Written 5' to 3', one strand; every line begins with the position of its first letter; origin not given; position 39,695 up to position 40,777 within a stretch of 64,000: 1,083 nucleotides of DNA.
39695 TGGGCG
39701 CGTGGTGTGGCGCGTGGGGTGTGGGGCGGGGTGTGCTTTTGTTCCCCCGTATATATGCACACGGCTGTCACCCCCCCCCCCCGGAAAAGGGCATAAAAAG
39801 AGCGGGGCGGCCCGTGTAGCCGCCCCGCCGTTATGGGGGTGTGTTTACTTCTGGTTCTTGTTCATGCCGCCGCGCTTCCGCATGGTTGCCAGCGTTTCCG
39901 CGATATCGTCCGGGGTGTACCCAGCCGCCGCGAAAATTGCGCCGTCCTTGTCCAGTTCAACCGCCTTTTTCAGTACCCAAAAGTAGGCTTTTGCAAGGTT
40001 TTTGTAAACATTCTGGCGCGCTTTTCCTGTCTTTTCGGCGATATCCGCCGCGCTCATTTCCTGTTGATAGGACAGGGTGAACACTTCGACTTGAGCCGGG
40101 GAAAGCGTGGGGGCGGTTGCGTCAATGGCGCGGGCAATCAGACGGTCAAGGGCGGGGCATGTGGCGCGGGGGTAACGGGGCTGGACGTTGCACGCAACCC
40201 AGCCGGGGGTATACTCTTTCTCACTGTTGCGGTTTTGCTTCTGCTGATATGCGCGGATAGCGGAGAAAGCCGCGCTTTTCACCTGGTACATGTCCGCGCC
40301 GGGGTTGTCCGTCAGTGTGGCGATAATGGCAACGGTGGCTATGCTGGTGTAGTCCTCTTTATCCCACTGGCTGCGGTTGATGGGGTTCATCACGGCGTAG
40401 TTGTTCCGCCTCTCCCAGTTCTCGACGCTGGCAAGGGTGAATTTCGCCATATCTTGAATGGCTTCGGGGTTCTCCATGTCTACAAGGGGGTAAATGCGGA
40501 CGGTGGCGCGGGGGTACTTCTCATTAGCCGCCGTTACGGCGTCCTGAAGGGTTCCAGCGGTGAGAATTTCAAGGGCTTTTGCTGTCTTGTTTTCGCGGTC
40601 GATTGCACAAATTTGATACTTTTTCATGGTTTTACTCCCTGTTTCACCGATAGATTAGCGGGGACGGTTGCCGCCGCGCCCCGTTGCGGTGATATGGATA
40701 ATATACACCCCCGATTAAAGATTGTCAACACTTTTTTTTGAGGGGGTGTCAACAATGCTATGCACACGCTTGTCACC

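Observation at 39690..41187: Sigma-like gene cassette bracketed by direct repeats carrying C8-C12 tracts, within a divergent-promoter region rich in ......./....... iterons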

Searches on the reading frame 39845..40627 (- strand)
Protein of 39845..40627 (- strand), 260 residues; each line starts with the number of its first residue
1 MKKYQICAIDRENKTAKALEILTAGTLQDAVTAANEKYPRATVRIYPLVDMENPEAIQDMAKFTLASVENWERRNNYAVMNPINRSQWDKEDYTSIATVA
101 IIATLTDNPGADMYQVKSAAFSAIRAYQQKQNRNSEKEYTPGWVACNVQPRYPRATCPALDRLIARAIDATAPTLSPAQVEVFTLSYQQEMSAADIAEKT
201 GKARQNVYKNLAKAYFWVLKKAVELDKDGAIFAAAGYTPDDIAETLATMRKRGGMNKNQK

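Call 5: search_protein_families(library=pfam, proteins=[window:39845-40627:-], max_evalue=0.01)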
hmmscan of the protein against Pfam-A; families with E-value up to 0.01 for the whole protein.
window:39845-40627:- (260 aa): 3 families
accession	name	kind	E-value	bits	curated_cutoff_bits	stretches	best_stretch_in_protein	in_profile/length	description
PF08281.18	Sigma70_r4_2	-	5.4e-09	36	25.7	1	167-214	3-50/54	Sigma-70, region 4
PF04297.20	UPF0122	-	0.0015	19.2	22.7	1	175-214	18-57/101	Putative helix-turn-helix protein, YlxM / p13 like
PF12840.13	HTH_20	-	0.0097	16.3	27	0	186-213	14-41/51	Helix-turn-helix domain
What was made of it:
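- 39845..40627 (-): Gene for a 260-aa sigma-like regulator. It has an N-terminal alpha/beta domain, a helical middle domain, a disordered linker (residues 133-155) and a C-terminal sigma region-4 HTH. Pfam PF08281, E 5.4e-9, residues 167-214 (call 5).
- Checked: The repeats bracket ORF 39845-40627(-), which carries Pfam Sigma70_r4_2 (36 bits, cutoff 25.7; call 5).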

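Call 11: search_protein_families(library=phrogs, proteins=[window:39845-40627:-], max_evalue=0.001)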
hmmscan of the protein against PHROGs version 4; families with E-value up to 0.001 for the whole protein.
window:39845-40627:- (260 aa): 0 families

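Call 14: find_related_loci(query=window:39845-40627:-, collection=viral_contigs, flank=6000)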
Query window:39845-40627:- (260 aa) in viral_contigs; peptide patterns used: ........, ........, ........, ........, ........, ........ (x = any residue, [..] = any of these).
1 stretches matched a pattern; 1 encode a relative of the query (tblastn E <= 1e-3); 1 distinct loci.
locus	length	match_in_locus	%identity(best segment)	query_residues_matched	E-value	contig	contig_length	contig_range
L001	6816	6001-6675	100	1-225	1e-152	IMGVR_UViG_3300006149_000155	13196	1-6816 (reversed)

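Call 15: find_homologous_proteins(query=window:39845-40627:-, max_evalue=0.001)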
Query window:39845-40627:- (260 aa): 53 proteins with E <= 0.001 among 836 candidates.
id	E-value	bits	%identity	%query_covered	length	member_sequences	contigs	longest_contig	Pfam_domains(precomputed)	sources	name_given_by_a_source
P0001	3.5e-165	565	99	100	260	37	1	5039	PF08281.19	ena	-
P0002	6.5e-165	564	99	100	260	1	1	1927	PF08281.19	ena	-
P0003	1.2e-163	560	98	100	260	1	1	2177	PF08281.19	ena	-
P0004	1.2e-163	560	98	100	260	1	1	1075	PF08281.19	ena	-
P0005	3.2e-162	556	97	100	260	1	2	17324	PF08281.19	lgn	-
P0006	2.9e-157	539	93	100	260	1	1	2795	PF08281.19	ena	-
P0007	4.2e-157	539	93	100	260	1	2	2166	PF08281.19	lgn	-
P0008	6.9e-157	538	93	100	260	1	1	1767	PF08281.19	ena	-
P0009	1.4e-149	514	90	100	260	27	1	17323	PF08281.19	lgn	-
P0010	3.7e-149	513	90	100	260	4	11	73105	PF08281.19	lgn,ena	-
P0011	9.7e-147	505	82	100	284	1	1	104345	PF08281.19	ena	-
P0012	7.0e-143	492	86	99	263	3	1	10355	PF08281.19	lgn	-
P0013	5.3e-142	489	84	100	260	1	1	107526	PF08281.19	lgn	-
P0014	3.3e-141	487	83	100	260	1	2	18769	PF08281.19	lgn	-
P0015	1.0e-140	485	84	99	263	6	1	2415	PF08281.19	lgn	-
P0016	9.7e-140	482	83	99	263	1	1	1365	PF08281.19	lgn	-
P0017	2.5e-139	481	81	99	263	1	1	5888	PF08281.19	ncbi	-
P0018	4.7e-134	463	80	100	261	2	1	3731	PF08281.19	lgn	-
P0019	4.8e-133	460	81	99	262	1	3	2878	PF08281.19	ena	-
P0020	6.5e-131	453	78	100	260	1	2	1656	PF08281.19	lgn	-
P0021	9.1e-130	449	79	100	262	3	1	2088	PF08281.19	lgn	-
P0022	1.5e-128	445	76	100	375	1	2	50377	PF08281.19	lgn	-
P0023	1.7e-127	442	77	100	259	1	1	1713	PF08281.19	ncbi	-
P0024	9.7e-126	436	75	100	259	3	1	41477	PF08281.19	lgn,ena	-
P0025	1.9e-125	435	75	100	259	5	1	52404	PF08281.19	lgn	-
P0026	2.2e-122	425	74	100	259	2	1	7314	PF08281.19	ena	-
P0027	7.2e-122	424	75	100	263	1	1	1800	PF08281.19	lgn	-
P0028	2.0e-119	416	71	99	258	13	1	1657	PF08281.19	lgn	-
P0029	6.3e-119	414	72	100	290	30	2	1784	PF08281.19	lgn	-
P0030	7.4e-107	374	67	99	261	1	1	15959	PF08281.19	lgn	-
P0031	6.2e-106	371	67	99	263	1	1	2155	PF08281.19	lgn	-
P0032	5.0e-105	368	65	99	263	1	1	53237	PF08281.19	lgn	-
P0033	2.2e-103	363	64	99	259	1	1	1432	PF08281.19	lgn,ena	-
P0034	2.1e-95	337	62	100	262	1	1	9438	PF08281.19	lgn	-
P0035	2.5e-95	337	60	99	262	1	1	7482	PF08281.19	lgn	-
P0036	2.1e-86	307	56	99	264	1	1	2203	PF08281.19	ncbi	-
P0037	1.9e-85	304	56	99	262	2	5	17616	PF08281.19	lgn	-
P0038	6.9e-85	303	55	97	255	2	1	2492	PF08281.19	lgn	-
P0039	3.3e-81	290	53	99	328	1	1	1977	PF04545.23,PF08281.19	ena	-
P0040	6.1e-69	250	47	99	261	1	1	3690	PF08281.19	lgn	-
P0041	7.4e-68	247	47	98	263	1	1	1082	PF08281.19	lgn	-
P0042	1.0e-67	246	47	99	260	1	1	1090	PF08281.19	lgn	-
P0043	2.3e-66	242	49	97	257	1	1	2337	PF08281.19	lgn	-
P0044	2.6e-66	242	48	96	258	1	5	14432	PF08281.19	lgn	-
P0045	2.2e-65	239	47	99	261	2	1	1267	PF08281.19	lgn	-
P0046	3.6e-65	238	47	98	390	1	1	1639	PF08281.19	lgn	-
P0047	1.7e-64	236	45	99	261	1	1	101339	PF08281.19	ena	-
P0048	2.7e-63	232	46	99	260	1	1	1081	PF08281.19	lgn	-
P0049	4.4e-63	231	46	99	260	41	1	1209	PF08281.19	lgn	-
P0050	2.8e-61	225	44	99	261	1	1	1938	PF08281.19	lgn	-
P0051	1.6e-60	223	48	92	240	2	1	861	PF08281.19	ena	-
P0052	5.8e-47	178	41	82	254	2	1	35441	-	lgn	-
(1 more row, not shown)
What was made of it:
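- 39845..40627 (-): 53 homologues were found (call 15).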

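Call 17: find_encoding_contigs(protein=P0010, flank=5000, max_places=3)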
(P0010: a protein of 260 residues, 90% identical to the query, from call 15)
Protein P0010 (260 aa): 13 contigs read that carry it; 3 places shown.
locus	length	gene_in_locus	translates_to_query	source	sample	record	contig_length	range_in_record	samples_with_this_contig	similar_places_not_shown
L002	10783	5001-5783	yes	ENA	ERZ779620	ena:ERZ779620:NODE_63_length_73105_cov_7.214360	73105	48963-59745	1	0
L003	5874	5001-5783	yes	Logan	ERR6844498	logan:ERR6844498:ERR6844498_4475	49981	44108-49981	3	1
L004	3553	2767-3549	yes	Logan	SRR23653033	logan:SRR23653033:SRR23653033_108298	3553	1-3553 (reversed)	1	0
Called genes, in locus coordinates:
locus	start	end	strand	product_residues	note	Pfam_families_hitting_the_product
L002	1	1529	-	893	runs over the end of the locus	-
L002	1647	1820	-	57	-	-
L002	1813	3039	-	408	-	PF27199:YonV_C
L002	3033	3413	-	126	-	-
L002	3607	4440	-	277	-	PF00589:Phage_integrase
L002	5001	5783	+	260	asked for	PF08281:Sigma70_r4_2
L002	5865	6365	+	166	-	-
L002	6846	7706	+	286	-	-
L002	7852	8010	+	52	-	-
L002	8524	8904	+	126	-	-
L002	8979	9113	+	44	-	-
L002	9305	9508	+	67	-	-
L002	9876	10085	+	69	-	-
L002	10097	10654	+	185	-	-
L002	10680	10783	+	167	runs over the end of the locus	PF07155:ECF-ribofla_trS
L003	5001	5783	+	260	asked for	PF08281:Sigma70_r4_2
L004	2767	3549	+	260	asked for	PF08281:Sigma70_r4_2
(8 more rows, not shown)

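Call 18: find_encoding_contigs(protein=P0013, flank=5000, max_places=2)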
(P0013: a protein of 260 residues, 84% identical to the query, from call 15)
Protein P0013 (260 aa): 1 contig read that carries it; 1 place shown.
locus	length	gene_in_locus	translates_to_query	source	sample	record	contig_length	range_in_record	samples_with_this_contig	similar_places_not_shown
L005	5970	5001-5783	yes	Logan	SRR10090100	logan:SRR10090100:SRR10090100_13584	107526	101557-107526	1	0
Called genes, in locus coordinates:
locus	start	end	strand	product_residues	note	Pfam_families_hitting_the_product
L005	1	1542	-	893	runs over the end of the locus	-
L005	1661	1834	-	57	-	-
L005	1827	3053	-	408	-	PF27199:YonV_C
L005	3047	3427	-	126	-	-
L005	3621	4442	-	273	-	PF00589:Phage_integrase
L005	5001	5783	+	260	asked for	PF08281:Sigma70_r4_2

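Call 19: find_encoding_contigs(protein=P0025, flank=5000, max_places=2)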
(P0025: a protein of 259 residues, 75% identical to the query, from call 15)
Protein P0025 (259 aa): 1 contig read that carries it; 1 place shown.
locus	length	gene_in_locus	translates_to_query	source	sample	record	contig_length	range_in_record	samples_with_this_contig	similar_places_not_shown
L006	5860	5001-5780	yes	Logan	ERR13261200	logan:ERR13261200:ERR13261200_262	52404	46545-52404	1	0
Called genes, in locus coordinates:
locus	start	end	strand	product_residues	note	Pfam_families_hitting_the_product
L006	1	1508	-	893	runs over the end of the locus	-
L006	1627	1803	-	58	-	-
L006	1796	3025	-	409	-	PF27199:YonV_C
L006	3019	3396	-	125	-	-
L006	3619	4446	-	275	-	PF00589:Phage_integrase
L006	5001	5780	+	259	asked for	PF08281:Sigma70_r4_2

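Call 26: find_encoding_contigs(protein=P0011, flank=5000, max_places=2)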
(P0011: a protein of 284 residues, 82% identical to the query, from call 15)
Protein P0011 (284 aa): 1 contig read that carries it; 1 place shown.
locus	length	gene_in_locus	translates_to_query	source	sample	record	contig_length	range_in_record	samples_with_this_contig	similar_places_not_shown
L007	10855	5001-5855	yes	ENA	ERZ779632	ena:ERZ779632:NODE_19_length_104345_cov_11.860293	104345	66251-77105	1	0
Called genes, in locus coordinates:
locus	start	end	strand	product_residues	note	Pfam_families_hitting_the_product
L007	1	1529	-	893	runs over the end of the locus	-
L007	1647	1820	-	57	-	-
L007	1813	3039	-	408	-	PF27199:YonV_C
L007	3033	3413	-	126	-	-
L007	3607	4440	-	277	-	PF00589:Phage_integrase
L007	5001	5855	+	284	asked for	PF08281:Sigma70_r4_2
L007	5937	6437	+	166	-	-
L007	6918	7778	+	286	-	-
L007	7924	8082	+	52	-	-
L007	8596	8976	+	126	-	-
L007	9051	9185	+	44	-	-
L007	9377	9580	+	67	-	-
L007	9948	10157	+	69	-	-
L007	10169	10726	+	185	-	-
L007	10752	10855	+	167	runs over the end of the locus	PF07155:ECF-ribofla_trS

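Call 27: find_encoding_contigs(protein=P0032, flank=5000, max_places=2)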
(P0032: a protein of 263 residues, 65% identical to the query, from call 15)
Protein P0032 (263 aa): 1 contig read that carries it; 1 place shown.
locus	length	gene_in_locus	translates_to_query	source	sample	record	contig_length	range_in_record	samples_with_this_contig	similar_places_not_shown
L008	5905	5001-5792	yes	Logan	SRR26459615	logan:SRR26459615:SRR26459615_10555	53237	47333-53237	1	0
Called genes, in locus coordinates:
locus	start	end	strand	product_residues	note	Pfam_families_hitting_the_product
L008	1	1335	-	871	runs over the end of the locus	-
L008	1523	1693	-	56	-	-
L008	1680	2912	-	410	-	PF27199:YonV_C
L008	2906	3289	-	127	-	-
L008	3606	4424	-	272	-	PF00589:Phage_integrase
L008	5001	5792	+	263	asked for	PF08281:Sigma70_r4_2 (weak)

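Call 28: find_encoding_contigs(protein=P0047, flank=5000, max_places=2)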
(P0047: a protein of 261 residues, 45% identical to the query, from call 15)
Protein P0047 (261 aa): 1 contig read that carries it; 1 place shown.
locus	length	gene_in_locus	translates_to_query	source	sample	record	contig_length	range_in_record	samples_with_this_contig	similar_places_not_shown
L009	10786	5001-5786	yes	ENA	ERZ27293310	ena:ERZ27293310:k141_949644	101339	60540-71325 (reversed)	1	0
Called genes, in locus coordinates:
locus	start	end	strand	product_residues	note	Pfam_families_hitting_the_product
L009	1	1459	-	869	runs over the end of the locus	-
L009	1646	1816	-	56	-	-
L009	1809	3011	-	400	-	PF27199:YonV_C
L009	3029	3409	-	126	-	-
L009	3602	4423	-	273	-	PF00589:Phage_integrase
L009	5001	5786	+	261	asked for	PF08281:Sigma70_r4_2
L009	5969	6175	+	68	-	-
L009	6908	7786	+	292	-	-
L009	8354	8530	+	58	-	-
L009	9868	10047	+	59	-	-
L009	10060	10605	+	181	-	-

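Call 46: predict_structure(alignment_id=A2)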
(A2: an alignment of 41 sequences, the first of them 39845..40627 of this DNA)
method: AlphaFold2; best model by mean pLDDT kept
length: 260 residues; sequences in the alignment: 41
mean_pLDDT: 81.9   pTM: 0.50
mean pLDDT of the five models: 81.9, 81.1, 79.1, 78.6, 75.1
residues with pLDDT >= 90: 87; 70-90: 133; 50-70: 16; < 50: 24
segments of 3 or more residues with pLDDT < 50: 133-155
pLDDT, mean of each block of 10 residues (from residue 1): 90 87 91 88 90 90 91 66 72 92 90 93 84 48 39 58 87 88 83 85 90 91 91 83 88 76
secondary structure, 60 per line:
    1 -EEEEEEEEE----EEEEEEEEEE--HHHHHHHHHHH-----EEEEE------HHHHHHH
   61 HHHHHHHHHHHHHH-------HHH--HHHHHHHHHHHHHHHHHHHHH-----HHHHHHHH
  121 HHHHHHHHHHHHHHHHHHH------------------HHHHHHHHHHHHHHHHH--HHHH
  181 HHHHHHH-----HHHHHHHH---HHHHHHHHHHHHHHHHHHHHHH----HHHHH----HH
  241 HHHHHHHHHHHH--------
elements in order: E2-10 E15-24 H27-37 E43-47 H54-74 H87-107 H113-139 H158-174 H177-187 H193-200 H204-225 H230-234 H239-252
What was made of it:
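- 39845..40627 (-): AF2 model pLDDT 82 (call 46).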

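Call 49: fold_search(model_id=the predicted structure, library=pdb)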
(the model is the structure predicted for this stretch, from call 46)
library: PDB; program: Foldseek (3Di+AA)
matches with E <= 10: 429; with E <= 0.001: 0
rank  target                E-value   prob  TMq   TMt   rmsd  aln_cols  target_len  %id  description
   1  9a7s_A                1.9e-03  0.99  0.24  0.24  19.4       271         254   14  Integrative model of RPSD-RPOB by crosslinking MS and deep learning (released 2024-09-18)
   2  1or7_A                1.0e-02  0.96  0.21  0.30  15.8       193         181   14  Crystal Structure of Escherichia coli sigmaE with the Cytoplasmic Domain of its Anti-sigma RseA (released 2003-04-15)
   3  1or7_B                1.2e-02  0.99  0.23  0.35  17.0       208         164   14  Crystal Structure of Escherichia coli sigmaE with the Cytoplasmic Domain of its Anti-sigma RseA (released 2003-04-15)
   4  9m9e_F                1.3e-02  0.98  0.23  0.32  16.0       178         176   11  Structural Basis of Pausing During Transcription Initiation in Mycobacterium tuberculosis (released 2026-01-14)
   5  5uxx_A                1.4e-02  0.98  0.20  0.31  16.7       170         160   15  Co-crystal structure of the sigma factor RpoE in complex with the anti-sigma factor NepR from Bartonella quintana (released 2018-02-28)
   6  6dv9_F                1.4e-02  0.98  0.23  0.33  20.8       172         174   22  Crystal structure of Mycobacterium tuberculosis transcription initiation complex(ECF sigma factor L) containing 5nt RN (released 2019-02-20)
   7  9a50_A                1.4e-02  0.92  0.23  0.23  21.6       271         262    9  Integrative model of RPSB-RPOC by crosslinking MS and deep learning (released 2024-09-18)
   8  9a4r_A                1.5e-02  0.90  0.20  0.24  19.5       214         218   11  Integrative model of RPSH-RPOB by crosslinking MS and deep learning (released 2024-09-18)
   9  5uxx_C                2.1e-02  0.95  0.21  0.31  16.2       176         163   15  Co-crystal structure of the sigma factor RpoE in complex with the anti-sigma factor NepR from Bartonella quintana (released 2018-02-28)
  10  1s7o_B                2.7e-02  1.00  0.24  0.53  11.5       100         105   22  Crystal structure of putative DNA binding protein SP_1288 from Streptococcus pygenes (released 2004-06-29)
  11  7l7b_F                2.7e-02  0.66  0.20  0.19  19.6       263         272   12  Clostridioides difficile RNAP with fidaxomicin (released 2022-02-02)
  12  8x6g_H                3.0e-02  0.87  0.21  0.22  20.5       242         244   12  Cryo-EM structure of Staphylococcus aureus sigB-dependent RNAP-promoter open complex (released 2024-06-05)
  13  6koo_F                3.3e-02  0.87  0.22  0.31  17.8       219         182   14  Mycobacterium tuberculosis initial transcription complex comprising sigma H and 5'-OH RNA of 7 nt (released 2020-03-11)
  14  6kon_F                3.5e-02  0.82  0.21  0.29  18.0       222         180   14  Mycobacterium tuberculosis initial transcription complex comprising sigma H and 5'-OH RNA of 5 nt (released 2020-03-11)
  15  8z6g_B                4.1e-02  0.96  0.23  0.35  14.1       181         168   13  the AlgU-MucAcyto complex structure in Pseudomonas aeruginosa (released 2024-05-08)
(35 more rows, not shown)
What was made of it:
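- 39845..40627 (-): Foldseek top hits are almost all sigma factors, at weak E-values (call 49).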
